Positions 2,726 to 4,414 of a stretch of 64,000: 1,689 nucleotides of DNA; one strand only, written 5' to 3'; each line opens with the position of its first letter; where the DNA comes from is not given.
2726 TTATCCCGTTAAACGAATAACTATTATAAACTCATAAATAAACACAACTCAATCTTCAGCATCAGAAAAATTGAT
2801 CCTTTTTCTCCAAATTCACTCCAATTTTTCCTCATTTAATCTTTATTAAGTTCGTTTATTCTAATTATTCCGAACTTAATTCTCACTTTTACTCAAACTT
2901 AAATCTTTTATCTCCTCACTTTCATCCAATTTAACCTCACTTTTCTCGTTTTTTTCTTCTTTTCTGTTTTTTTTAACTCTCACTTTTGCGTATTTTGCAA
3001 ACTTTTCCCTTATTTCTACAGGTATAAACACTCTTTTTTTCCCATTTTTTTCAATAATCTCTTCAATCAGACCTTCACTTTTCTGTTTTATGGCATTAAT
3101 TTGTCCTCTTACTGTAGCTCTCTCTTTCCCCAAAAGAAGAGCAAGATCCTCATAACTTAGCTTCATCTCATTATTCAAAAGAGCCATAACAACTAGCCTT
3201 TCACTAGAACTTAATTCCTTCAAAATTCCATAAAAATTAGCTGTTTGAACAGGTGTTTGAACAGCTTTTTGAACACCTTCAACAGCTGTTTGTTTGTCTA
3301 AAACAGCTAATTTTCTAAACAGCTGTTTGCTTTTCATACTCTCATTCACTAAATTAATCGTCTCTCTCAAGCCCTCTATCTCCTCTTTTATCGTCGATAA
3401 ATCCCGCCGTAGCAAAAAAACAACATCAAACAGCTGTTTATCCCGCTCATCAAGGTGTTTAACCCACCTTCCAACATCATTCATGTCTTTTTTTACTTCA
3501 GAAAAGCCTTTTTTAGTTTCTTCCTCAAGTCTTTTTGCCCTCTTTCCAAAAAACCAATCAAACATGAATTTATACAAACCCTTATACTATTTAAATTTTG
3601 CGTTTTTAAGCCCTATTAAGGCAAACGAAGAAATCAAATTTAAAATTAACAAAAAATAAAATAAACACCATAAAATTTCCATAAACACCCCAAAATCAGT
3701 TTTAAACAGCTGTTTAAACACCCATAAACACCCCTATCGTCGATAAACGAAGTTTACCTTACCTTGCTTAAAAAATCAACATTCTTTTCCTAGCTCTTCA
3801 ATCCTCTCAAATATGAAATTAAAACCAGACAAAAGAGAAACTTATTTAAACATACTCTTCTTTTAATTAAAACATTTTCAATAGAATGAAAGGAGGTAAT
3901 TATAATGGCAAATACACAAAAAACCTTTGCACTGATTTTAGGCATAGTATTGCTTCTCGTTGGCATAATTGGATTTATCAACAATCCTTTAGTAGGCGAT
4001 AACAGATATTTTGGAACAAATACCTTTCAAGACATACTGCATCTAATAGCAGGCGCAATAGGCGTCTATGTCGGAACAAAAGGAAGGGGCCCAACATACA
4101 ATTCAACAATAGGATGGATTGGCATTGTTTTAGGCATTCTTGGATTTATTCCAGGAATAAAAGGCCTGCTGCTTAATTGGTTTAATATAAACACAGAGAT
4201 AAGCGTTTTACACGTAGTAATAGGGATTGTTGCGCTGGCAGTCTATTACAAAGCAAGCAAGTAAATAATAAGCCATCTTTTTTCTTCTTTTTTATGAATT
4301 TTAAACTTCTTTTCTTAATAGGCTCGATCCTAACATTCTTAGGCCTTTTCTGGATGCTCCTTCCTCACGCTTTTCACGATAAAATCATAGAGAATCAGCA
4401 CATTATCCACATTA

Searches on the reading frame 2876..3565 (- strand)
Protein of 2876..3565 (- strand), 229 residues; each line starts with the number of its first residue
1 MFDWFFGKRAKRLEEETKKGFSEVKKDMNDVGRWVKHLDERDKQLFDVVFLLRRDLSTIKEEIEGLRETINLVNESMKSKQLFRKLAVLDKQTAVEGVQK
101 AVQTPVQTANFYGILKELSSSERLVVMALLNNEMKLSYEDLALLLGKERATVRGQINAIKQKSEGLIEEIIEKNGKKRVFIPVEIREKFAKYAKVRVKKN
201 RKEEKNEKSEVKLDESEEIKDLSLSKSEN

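Call 37: find_encoding_contigs(protein=window:2876-3565:-, flank=10000, max_places=2)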
Protein window:2876-3565:- (229 aa): no gene with exactly this product is on record in the collection.

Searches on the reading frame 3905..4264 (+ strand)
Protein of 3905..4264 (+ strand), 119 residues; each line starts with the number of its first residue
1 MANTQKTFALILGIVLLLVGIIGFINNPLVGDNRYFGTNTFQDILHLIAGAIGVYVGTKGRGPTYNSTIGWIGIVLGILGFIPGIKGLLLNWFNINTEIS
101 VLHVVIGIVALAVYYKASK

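Call 46: find_encoding_contigs(protein=window:3905-4264:+, flank=10000, max_places=2)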
Protein window:3905-4264:+ (119 aa): 2 contigs read that carry it; 1 place shown.
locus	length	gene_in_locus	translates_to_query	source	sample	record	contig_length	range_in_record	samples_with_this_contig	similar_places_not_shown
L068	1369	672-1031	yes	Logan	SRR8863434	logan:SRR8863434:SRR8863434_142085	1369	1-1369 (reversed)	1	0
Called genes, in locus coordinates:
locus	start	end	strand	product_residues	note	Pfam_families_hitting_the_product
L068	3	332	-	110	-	?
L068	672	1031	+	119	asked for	PF14325:DUF4383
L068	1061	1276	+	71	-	-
